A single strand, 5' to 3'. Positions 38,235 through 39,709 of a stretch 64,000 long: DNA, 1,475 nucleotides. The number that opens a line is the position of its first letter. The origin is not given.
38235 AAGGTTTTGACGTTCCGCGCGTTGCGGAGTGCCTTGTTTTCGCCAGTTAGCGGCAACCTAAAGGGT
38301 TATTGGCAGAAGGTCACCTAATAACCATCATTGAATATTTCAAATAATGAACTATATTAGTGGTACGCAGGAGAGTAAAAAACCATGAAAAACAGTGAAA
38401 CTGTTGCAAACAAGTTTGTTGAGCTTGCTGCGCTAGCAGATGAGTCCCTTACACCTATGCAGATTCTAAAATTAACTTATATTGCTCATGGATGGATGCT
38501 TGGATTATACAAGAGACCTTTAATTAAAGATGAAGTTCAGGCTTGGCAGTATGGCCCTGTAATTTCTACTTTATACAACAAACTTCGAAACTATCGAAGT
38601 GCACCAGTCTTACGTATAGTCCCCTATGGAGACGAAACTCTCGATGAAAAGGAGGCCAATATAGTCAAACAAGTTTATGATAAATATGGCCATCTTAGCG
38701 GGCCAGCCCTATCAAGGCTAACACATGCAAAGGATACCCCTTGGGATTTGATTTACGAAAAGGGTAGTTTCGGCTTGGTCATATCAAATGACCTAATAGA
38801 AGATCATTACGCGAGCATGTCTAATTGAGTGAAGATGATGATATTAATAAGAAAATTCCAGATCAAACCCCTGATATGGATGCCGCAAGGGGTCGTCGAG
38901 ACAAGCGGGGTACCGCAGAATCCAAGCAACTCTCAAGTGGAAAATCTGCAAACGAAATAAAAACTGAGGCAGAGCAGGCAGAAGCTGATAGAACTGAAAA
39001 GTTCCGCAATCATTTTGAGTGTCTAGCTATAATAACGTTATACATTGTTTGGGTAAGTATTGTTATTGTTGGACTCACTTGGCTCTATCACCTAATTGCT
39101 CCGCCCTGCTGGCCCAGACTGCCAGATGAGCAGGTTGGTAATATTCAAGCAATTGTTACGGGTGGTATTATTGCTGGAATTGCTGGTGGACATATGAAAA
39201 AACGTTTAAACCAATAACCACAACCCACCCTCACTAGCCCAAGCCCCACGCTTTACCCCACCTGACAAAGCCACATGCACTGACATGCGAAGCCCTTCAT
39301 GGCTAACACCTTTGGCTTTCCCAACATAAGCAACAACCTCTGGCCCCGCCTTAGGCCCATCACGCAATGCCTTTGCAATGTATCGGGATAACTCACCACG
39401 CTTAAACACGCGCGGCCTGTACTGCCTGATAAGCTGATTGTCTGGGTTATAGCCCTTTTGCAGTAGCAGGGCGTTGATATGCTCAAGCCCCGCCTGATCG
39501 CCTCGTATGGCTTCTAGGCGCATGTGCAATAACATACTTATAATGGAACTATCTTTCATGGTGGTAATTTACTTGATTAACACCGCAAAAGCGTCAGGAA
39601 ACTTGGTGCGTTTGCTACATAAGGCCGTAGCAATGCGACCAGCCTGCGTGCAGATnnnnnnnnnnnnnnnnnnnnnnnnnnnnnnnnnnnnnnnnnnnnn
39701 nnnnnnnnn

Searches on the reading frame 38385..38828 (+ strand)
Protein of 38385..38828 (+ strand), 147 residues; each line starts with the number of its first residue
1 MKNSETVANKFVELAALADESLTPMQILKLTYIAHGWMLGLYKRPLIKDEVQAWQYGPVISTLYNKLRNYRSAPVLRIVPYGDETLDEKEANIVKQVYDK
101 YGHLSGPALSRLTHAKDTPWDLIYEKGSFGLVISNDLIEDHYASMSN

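Call 6: search_protein_families(library=pfam, proteins=[window:38385-38828:+], max_evalue=0.01)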
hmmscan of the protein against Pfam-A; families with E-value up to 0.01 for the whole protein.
window:38385-38828:+ (147 aa): 1 family
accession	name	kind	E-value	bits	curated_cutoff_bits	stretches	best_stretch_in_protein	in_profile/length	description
PF13274.11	SocA_Panacea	-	3.3e-20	73.5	25.7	1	28-120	2-112/113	Antitoxin SocA-like, Panacea domain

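Call 32: search_protein_families(library=padloc, proteins=[window:38385-38828:+], max_evalue=1)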
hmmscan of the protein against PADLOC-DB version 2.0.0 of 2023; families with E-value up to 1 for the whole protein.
window:38385-38828:+ (147 aa): 0 families

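Call 33: search_protein_families(library=ncbifam, proteins=[window:38385-38828:+], max_evalue=1)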
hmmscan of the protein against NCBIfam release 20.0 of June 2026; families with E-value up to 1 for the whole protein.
window:38385-38828:+ (147 aa): 1 family
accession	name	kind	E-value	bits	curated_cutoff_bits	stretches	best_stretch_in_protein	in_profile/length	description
NF047745.1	SocA_antitoxin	equivalog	1.7e-24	86.4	190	1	5-143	4-156/176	type VI toxin-antitoxin system SocA family antitoxin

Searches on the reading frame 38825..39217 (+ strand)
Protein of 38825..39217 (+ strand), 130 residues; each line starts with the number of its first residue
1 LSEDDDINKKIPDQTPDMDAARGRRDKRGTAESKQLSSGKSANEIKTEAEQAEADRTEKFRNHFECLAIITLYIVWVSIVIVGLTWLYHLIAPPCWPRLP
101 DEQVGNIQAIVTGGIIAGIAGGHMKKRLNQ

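Call 6: search_protein_families(library=pfam, proteins=[window:38825-39217:+], max_evalue=0.01)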
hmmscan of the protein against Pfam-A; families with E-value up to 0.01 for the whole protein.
window:38825-39217:+ (130 aa): 0 families

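Call 32: search_protein_families(library=padloc, proteins=[window:38825-39217:+], max_evalue=1)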
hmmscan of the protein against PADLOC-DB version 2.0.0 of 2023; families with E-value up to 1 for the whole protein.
window:38825-39217:+ (130 aa): 0 families

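Call 33: search_protein_families(library=ncbifam, proteins=[window:38825-39217:+], max_evalue=1)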
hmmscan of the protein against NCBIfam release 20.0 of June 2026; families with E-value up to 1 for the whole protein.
window:38825-39217:+ (130 aa): 0 families

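Call 40: find_homologous_proteins(query=window:38825-39217:+, max_evalue=0.001)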
Query window:38825-39217:+ (130 aa): 14 proteins with E <= 0.001 among 24 candidates.
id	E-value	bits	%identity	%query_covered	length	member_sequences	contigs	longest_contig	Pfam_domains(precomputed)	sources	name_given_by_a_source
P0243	1.2e-81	289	100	100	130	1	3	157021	-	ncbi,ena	-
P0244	1.3e-54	201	72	96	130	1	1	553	-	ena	-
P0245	9.0e-51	189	67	99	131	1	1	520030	-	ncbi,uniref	ncbi:hypothetical protein [Aliiroseovarius sp. YM-037]|uniref:hypothetical protein n=1 Tax=Aliiroseo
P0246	1.2e-49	185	65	98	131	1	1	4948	-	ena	-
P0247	1.9e-47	178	68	93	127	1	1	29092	-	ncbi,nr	ncbi:MAG: hypothetical protein GYB24_15765 [Rhodobacteraceae bacterium]|nr:hypothetical protein [Par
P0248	6.2e-46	173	63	97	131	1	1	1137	-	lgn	-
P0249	1.1e-44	169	60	100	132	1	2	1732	-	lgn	-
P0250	2.1e-43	165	59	97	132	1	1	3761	-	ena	-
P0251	1.7e-41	159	60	92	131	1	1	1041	-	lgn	-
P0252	6.1e-36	141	56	90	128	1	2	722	-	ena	-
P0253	9.2e-35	137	62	80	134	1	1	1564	-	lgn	-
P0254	1.8e-30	123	53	87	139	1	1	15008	-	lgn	-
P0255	1.4e-26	111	52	78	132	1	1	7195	-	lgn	-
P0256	1.5e-23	101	44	92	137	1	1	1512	-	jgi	jgi:hypothetical protein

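Call 42: find_encoding_contigs(protein=P0243, flank=7000, max_places=5)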
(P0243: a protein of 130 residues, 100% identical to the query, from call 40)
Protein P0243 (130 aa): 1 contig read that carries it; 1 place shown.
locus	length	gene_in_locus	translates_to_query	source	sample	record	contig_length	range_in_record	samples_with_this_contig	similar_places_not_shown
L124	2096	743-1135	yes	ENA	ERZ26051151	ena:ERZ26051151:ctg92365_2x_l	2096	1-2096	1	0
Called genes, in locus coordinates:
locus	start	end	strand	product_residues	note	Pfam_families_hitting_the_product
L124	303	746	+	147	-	PF13274:SocA_Panacea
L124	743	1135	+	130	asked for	-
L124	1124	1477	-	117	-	-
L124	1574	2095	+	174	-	?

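Call 43: find_encoding_contigs(protein=P0245, flank=5000, max_places=2)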
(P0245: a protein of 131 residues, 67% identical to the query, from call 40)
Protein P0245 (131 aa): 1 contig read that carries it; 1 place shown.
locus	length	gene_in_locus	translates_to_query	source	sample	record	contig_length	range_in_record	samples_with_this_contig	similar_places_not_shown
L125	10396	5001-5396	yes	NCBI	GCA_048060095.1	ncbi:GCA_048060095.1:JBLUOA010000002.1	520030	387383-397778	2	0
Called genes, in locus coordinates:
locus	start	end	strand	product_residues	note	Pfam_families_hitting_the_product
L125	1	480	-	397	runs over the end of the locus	PF02441:Flavoprotein, PF04127:DFP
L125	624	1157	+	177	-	PF02283:CobU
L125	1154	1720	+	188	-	PF00300:His_Phos_1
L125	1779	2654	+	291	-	PF13417:GST_N_3 (weak), PF13409:GST_N_2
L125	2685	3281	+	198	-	-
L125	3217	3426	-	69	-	PF20075:DUF6471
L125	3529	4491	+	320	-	PF12760:Zn_ribbon_IS1595, PF12762:DDE_Tnp_IS1595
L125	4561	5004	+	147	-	PF13274:SocA_Panacea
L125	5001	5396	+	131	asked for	-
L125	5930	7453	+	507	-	PF13541:ChlI, PF00158:Sigma54_activat (faint), PF00493:MCM (faint), PF01078:Mg_chelatase, PF07728:AAA_5 (weak), PF13335:Mg_chelatase_C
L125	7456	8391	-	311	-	PF02951:GSH-S_N, PF02955:GSH-S_ATP, PF08443:RimK, PF14398:ATPgrasp_YheCD (weak)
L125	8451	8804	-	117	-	PF02021:UPF0102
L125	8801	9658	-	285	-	PF00590:TP_methylase, PF23016:RsmI_C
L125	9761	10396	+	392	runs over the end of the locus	PF13458:Peripla_BP_6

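Call 44: find_encoding_contigs(protein=P0247, flank=5000, max_places=2)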
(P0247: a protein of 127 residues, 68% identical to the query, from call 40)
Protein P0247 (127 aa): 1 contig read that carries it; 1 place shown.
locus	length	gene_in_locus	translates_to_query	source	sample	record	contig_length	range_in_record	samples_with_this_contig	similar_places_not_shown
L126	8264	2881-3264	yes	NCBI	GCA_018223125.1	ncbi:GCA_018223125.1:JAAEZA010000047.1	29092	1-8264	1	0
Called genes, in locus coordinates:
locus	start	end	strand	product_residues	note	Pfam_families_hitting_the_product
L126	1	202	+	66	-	?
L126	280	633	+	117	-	-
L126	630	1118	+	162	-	-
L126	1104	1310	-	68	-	PF20075:DUF6471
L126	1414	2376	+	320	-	PF12760:Zn_ribbon_IS1595, PF12762:DDE_Tnp_IS1595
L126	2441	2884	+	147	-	PF13274:SocA_Panacea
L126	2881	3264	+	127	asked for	-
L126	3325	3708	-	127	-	-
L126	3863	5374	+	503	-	PF13541:ChlI, PF01078:Mg_chelatase, PF00158:Sigma54_activat (faint), PF07728:AAA_5 (weak), PF00493:MCM (weak), PF13335:Mg_chelatase_C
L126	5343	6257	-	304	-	PF10340:Say1_Mug180, PF20434:BD-FAE, PF07859:Abhydrolase_3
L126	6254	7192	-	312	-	PF02951:GSH-S_N, PF02955:GSH-S_ATP, PF08443:RimK, PF14398:ATPgrasp_YheCD (weak)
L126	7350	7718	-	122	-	PF02021:UPF0102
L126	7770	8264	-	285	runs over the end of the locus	PF00590:TP_methylase, PF23016:RsmI_C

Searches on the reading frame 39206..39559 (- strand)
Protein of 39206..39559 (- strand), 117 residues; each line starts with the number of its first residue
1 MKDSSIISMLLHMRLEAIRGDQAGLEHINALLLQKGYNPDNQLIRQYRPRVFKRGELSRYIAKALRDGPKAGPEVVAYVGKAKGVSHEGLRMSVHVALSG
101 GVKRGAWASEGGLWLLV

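Call 6: search_protein_families(library=pfam, proteins=[window:39206-39559:-], max_evalue=0.01)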
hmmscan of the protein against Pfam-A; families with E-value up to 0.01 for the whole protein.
window:39206-39559:- (117 aa): 0 families

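Call 32: search_protein_families(library=padloc, proteins=[window:39206-39559:-], max_evalue=1)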
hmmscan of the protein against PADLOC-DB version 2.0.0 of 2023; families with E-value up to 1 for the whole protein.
window:39206-39559:- (117 aa): 0 families

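Call 33: search_protein_families(library=ncbifam, proteins=[window:39206-39559:-], max_evalue=1)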
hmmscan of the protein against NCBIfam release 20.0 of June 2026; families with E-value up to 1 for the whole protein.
window:39206-39559:- (117 aa): 0 families

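Call 51: search_protein_families(library=pfam, max_evalue=0.001, proteins=[window:39209-39559:-])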
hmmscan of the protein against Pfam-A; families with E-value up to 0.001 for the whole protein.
seq(117 aa): 0 families

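Call 53: search_solved_structures(query=A1, max_evalue=5)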
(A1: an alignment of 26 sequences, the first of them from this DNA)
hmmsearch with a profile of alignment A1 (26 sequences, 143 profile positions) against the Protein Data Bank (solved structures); distinct sequences matched with E-value up to 5: 14.
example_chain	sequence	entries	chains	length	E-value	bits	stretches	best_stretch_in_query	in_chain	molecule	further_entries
6ox7_C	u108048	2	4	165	0.1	15.8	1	15-80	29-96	Phosphatidylinositol 3-kinase regulatory subunit beta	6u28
3l4q_C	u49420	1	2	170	0.13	15.5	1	15-89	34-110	Phosphatidylinositol 3-kinase regulatory subunit beta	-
7rch_C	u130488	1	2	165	0.19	15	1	15-80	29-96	Phosphatidylinositol 3-kinase regulatory subunit beta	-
7ueb_E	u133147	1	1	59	0.29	14.4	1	72-105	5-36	PscE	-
3mtt_A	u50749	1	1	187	0.37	14.1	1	15-80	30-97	Phosphatidylinositol 3-kinase regulatory subunit beta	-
2rvc_A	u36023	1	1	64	0.38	14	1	67-100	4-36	Interferon-inducible and double-stranded-dependent eIF-2kinase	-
1joc_A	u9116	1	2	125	0.53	13.6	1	9-72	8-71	Early Endosomal Autoantigen 1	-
4kmf_A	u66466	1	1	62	0.53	13.6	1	68-100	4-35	Interferon-inducible and double-stranded-dependent eIF-2kinase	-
4j2c_A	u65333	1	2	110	0.56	13.5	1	13-50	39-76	Syntaxin-6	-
1lvf_A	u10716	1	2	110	0.62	13.3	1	13-50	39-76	syntaxin 6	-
2y3a_B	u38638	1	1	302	0.89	12.8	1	15-83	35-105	PHOSPHATIDYLINOSITOL 3-KINASE REGULATORY SUBUNIT BETA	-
9tlt_A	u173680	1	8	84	2.3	11.5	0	5-40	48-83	Sc-apCC-2-KLHL20-4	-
9tll_A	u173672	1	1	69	2.8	11.2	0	6-50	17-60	Sc-apCC-2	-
9rgy_A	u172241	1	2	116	2.9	11.2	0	14-52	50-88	sc-apCC3-CW-0NTT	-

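Call 60: predict_structure(protein=window:39206-39559:-)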
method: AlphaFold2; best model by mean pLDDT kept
length: 117 residues; sequences in the alignment: 1
mean_pLDDT: 46.4   pTM: 0.30
mean pLDDT of the five models: 46.4, 44.7, 42.5, 41.9, 38.0
residues with pLDDT >= 90: 0; 70-90: 0; 50-70: 38; < 50: 79
segments of 3 or more residues with pLDDT < 50: 1-9, 12-20, 47-58, 71-77, 79-117
pLDDT, mean of each block of 10 residues (from residue 1): 44 48 59 60 50 48 51 47 45 38 31 31
secondary structure, 60 per line:
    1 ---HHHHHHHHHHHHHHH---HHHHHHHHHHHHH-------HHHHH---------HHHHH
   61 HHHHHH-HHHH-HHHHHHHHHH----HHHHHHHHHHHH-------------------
elements in order: H4-18 H22-34 H42-46 H56-66 H68-71 H73-82 H87-98
